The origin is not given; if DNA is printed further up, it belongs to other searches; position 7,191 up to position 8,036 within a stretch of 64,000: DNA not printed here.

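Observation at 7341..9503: Three-gene cassette: membrane protein + NDT/TIR-like-REase fusion + Mrr-like REase (candidate undescribed defence system)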

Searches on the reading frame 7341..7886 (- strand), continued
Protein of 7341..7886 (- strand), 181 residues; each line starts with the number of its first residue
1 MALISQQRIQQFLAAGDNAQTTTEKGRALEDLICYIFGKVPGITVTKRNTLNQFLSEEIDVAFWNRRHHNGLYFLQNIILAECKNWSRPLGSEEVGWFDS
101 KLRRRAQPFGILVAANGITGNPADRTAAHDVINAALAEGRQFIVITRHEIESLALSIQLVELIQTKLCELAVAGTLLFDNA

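Call 67: get_annotated_region(hit=H1, flank=7000)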
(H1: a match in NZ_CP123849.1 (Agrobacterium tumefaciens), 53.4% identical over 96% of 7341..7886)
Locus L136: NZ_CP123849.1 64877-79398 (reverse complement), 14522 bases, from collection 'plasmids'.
description: Agrobacterium tumefaciens strain H25/79 plasmid pAtH25_79a, complete sequence
organism: Agrobacterium tumefaciens (NCBI taxid 358)
taxonomy: Bacteria; Pseudomonadota; Alphaproteobacteria; Hyphomicrobiales; Rhizobiaceae; Agrobacterium; Agrobacterium tumefaciens
host: -; source: Rose,cell culture; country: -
typing (MOB-suite, as given by PLSDB): conjugative; relaxase MOBQ; mating-pair formation MPF_T
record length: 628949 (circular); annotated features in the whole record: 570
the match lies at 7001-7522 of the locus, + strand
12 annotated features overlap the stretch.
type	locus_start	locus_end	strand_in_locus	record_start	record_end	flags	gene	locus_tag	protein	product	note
CDS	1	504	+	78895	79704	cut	-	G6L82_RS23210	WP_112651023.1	SDR family NAD(P)-dependent oxidoreductase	-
CDS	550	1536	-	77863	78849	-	-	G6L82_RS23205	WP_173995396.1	alpha/beta hydrolase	-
CDS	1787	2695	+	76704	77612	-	-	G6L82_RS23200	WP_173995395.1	nucleotidyltransferase and HEPN domain-containing protein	-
CDS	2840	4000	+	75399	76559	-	-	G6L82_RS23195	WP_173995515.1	IS110 family transposase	-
CDS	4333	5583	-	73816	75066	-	-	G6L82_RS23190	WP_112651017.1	ATP-binding protein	-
CDS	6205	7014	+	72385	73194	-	-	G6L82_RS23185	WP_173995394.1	hypothetical protein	-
CDS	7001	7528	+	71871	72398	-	-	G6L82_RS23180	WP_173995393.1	restriction endonuclease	GO:0009307 - DNA restriction-modification system [Evidence IEA]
CDS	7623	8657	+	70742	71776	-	-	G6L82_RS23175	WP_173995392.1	hypothetical protein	-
CDS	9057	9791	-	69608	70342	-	-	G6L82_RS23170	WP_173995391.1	DUF3223 domain-containing protein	-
CDS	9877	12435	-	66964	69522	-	-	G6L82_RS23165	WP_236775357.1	DEAD/DEAH box helicase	-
CDS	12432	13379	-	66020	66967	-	-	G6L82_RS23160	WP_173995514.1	DUF1837 domain-containing protein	-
CDS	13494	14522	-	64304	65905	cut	-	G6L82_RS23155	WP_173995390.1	MBL fold metallo-hydrolase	-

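Call 68: get_annotated_region(hit=H3, flank=7000)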
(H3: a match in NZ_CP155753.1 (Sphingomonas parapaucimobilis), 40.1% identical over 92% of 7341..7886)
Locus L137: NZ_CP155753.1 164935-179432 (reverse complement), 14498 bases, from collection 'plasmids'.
description: Sphingomonas parapaucimobilis strain YK209 plasmid unnamed5, complete sequence
organism: Sphingomonas parapaucimobilis (NCBI taxid 28213)
taxonomy: Bacteria; Pseudomonadota; Alphaproteobacteria; Sphingomonadales; Sphingomonadaceae; Sphingomonas; Sphingomonas parapaucimobilis
host: -; source: Chinese cabbage; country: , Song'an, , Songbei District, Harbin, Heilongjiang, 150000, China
typing (MOB-suite, as given by PLSDB): non-mobilizable
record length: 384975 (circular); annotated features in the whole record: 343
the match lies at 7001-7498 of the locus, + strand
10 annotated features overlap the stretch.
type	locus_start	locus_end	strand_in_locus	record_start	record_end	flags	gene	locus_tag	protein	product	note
CDS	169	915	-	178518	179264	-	-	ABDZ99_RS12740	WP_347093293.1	hypothetical protein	-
CDS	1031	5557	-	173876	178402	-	-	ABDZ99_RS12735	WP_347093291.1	hypothetical protein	-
CDS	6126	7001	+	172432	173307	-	-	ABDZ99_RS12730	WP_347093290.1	nucleoside 2-deoxyribosyltransferase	-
CDS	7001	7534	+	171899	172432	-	-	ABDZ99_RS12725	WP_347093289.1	hypothetical protein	-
CDS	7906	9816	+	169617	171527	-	-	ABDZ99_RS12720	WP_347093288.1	hypothetical protein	-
CDS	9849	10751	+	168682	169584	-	-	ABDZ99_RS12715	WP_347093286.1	PfkB family carbohydrate kinase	-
CDS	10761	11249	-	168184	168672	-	-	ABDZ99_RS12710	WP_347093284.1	NADAR family protein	-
CDS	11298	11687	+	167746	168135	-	-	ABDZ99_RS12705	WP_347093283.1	helix-turn-helix transcriptional regulator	-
CDS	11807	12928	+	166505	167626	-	-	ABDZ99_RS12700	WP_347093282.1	hypothetical protein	-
CDS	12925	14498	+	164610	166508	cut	-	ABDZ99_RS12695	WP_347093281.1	hypothetical protein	-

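Call 90: search_protein_families(library=phrogs, proteins=[window:7341-7886:-], max_evalue=0.01)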
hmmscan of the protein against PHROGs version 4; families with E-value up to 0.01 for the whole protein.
window:7341-7886:- (181 aa): 1 family
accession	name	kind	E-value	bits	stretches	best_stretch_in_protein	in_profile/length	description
phrog_6350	-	unknown function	6.4e-05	23.4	1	18-167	46-196/256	-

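Call 96: search_protein_families(library=padloc, alignment_id=A2, max_evalue=0.01)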
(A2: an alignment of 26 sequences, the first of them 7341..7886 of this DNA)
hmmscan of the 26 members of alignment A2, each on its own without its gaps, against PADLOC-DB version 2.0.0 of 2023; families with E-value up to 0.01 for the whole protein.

A. member 1, window:7341-7886:- (181 aa): 0 families

B. families by the number of members that match (of 26 scanned): 5 families
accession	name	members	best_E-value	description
PDLC04819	PDC-S02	9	0.00012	-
PDLC04815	PDC-S02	5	0.0016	-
PDLC03657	mREase_IV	2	0.0083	Type IV methyl-directed restriction enzyme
PDLC03203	mREase_II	1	0.0013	Type II methyl-directed restriction enzyme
PDLC04597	PDC-M36A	1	0.0044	-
